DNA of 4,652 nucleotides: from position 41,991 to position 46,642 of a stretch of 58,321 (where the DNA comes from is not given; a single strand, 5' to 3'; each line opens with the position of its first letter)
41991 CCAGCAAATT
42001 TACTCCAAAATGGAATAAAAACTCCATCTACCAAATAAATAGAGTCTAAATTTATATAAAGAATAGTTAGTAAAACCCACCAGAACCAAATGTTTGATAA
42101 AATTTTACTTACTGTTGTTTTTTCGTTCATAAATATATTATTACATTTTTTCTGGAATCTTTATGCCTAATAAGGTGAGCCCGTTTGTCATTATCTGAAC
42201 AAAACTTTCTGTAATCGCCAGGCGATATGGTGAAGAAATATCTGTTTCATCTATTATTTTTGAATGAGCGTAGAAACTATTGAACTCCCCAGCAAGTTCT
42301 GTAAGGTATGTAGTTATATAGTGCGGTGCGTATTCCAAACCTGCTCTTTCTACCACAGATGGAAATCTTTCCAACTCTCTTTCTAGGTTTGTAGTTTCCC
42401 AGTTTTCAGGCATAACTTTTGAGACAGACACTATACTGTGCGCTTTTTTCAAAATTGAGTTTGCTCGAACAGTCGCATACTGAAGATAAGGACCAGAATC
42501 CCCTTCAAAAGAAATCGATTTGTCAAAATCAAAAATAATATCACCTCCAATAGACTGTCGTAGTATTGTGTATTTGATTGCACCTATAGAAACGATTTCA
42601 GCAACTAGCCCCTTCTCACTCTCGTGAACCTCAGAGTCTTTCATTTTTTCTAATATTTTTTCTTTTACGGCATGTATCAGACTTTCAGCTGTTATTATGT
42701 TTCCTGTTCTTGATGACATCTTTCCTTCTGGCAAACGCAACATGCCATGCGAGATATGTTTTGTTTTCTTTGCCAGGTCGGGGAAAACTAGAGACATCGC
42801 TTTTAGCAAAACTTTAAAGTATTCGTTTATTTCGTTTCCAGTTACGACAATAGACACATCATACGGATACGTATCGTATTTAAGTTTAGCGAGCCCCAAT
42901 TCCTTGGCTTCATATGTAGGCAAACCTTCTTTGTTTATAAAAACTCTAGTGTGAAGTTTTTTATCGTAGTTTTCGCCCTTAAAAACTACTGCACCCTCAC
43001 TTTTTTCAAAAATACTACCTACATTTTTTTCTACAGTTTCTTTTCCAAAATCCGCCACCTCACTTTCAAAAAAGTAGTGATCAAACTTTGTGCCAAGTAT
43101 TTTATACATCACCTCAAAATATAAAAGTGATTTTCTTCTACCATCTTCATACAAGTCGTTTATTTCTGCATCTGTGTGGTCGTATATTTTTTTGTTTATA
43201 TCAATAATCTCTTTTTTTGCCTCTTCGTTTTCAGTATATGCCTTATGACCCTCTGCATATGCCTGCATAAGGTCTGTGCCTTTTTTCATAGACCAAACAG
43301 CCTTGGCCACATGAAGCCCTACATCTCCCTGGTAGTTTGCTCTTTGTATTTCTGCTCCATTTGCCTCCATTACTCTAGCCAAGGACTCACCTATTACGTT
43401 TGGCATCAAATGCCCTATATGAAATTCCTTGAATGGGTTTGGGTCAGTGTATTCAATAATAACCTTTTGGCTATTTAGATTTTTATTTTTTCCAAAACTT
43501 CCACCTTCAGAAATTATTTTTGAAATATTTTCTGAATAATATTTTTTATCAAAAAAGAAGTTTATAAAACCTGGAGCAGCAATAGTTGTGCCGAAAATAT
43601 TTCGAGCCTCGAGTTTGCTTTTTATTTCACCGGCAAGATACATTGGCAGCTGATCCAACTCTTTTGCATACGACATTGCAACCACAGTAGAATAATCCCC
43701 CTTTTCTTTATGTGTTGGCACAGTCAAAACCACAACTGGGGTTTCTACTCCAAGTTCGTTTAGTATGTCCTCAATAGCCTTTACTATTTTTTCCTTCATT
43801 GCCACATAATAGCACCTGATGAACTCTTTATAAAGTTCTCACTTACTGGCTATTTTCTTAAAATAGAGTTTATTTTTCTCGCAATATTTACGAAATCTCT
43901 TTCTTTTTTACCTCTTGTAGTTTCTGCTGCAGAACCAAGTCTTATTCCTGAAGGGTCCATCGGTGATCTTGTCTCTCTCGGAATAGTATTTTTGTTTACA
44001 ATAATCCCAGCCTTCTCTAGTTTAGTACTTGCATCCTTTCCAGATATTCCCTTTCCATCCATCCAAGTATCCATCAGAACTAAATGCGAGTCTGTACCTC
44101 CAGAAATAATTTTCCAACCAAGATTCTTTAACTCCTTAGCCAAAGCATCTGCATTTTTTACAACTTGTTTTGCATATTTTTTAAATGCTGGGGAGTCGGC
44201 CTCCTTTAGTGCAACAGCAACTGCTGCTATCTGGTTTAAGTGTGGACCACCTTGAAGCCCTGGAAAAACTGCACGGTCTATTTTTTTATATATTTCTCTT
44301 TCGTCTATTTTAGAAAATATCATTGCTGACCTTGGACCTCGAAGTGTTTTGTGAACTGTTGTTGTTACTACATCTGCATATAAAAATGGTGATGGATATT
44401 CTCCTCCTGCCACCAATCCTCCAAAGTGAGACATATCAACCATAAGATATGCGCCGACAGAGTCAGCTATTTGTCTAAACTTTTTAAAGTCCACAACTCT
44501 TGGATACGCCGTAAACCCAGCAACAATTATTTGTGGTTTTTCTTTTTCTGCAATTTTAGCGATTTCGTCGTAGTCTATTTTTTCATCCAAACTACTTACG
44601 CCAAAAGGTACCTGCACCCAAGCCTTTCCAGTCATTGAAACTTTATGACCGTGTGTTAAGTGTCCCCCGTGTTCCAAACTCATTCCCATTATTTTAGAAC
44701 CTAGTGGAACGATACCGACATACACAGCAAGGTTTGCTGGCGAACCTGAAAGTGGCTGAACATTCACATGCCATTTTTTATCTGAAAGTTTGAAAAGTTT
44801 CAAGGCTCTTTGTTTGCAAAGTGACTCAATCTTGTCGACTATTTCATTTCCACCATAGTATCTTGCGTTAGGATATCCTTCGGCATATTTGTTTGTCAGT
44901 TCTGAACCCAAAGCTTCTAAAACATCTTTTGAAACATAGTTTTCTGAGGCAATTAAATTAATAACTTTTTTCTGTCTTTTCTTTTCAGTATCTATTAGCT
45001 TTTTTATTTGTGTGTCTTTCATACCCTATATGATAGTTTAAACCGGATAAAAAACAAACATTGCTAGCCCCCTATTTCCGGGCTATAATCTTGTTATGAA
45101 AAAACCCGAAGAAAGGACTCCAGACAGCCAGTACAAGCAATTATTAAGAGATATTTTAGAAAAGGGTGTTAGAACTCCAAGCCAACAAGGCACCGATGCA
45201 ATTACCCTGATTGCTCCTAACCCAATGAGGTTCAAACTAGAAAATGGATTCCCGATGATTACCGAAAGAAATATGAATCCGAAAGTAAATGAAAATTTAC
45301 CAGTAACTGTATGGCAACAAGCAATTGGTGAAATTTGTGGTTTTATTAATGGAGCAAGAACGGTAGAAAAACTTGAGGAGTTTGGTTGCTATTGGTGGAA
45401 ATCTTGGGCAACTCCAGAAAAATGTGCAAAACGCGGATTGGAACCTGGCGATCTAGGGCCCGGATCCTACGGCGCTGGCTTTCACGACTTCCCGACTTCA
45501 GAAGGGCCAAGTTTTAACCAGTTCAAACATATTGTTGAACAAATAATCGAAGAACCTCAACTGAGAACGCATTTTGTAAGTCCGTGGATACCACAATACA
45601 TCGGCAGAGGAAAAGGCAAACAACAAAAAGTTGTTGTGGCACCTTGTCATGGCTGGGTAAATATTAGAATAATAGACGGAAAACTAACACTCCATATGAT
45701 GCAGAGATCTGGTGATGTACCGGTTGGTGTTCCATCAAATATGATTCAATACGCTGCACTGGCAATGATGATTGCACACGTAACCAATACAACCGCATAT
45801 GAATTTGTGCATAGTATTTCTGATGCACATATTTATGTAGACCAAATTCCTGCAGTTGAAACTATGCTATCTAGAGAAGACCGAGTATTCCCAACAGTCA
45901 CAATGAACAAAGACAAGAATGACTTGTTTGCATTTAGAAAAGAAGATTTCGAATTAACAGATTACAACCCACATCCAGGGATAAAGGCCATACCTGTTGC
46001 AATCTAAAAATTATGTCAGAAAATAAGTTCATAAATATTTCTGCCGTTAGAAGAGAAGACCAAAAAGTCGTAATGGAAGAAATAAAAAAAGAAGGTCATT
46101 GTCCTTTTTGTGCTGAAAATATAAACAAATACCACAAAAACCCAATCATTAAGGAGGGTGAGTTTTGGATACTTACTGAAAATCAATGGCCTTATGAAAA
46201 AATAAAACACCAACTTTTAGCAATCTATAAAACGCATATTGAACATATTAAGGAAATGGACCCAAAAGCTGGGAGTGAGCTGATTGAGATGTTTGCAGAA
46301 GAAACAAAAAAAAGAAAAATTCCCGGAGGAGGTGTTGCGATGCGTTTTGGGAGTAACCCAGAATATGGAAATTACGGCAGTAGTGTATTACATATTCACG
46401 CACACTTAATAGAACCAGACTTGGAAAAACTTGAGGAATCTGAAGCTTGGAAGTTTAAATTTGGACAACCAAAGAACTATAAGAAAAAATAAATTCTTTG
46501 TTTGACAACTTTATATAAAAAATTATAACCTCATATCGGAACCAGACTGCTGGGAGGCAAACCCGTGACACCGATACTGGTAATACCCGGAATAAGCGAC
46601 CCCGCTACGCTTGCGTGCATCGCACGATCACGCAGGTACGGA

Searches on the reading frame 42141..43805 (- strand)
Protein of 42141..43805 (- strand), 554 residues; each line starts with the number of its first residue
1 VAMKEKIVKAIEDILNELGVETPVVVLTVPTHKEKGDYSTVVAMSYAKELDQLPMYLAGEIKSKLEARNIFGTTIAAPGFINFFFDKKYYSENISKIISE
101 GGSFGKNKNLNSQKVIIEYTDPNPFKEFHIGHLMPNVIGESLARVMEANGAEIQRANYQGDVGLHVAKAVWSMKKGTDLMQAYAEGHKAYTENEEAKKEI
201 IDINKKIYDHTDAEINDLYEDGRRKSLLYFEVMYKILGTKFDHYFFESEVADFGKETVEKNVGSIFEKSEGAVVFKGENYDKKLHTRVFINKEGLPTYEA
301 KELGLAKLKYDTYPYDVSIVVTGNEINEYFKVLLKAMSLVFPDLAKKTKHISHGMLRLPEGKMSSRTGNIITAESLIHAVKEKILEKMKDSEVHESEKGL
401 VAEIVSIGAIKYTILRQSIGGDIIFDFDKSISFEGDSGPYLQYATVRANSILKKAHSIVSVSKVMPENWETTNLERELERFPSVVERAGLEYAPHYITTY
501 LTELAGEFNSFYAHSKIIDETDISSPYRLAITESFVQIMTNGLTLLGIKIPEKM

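Call 60: search_protein_families(library=pfam, proteins=[window:42141-43805:-], max_evalue=0.0001)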
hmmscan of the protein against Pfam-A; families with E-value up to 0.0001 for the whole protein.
window:42141-43805:- (554 aa): 3 families
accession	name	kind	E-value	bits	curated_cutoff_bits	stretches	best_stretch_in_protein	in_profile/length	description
PF00750.26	tRNA-synt_1d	-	8.3e-31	107.7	23.3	1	94-427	2-349/349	tRNA synthetases class I (R), catalytic domain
PF05746.21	DALR_1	-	5.9e-27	94.5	22.3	1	441-554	1-117/117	DALR anticodon binding domain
PF03485.21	Arg_tRNA_synt_N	-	4.5e-16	59.7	21.5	1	4-85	4-85/85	Arginyl tRNA synthetase N terminal domain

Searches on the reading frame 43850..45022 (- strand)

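Call 60: search_protein_families(library=pfam, proteins=[window:43850-45022:-], max_evalue=0.0001)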
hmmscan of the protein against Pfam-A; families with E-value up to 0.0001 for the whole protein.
window:43850-45022:- (390 aa): 2 families
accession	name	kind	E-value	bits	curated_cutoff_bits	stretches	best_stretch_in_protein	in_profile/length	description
PF00464.25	SHMT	-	1.5e-160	534.6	27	1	2-382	4-397/399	Serine hydroxymethyltransferase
PF00155.27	Aminotran_1_2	-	3.9e-05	23.5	19.7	1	86-366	67-347/361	Aminotransferase class I and II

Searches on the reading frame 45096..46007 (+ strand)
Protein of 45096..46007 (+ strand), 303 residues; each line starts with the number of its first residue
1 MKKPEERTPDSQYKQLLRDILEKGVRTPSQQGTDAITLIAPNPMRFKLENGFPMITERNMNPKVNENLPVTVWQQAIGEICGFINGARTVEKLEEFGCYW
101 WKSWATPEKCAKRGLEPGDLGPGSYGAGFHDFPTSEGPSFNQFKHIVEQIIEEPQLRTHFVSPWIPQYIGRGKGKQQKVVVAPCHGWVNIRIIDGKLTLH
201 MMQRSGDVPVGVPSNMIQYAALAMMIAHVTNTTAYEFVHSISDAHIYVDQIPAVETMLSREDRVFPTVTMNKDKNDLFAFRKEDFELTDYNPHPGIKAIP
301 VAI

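Call 60: search_protein_families(library=pfam, proteins=[window:45096-46007:+], max_evalue=0.0001)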
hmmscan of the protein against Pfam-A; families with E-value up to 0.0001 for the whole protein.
window:45096-46007:+ (303 aa): 1 family
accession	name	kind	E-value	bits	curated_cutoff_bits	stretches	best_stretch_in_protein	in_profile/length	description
PF00303.24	Thymidylat_synt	-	1.2e-64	218.4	24.3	1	12-299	2-263/266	Thymidylate synthase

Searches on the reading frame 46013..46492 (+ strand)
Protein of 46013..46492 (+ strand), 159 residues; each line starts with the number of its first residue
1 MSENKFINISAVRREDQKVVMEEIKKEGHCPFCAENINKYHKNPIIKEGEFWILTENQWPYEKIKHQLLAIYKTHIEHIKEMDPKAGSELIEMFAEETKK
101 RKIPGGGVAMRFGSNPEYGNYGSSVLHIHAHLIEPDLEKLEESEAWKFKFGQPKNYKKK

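Call 61: search_protein_families(library=pfam, proteins=[window:46013-46492:+], max_evalue=0.0001)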
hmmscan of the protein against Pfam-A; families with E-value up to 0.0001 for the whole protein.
window:46013-46492:+ (159 aa): 1 family
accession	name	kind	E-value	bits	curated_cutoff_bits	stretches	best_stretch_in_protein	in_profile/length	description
PF11969.13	DcpS_C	-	4.7e-05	24.3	24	1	30-140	2-107/114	Scavenger mRNA decapping enzyme C-term binding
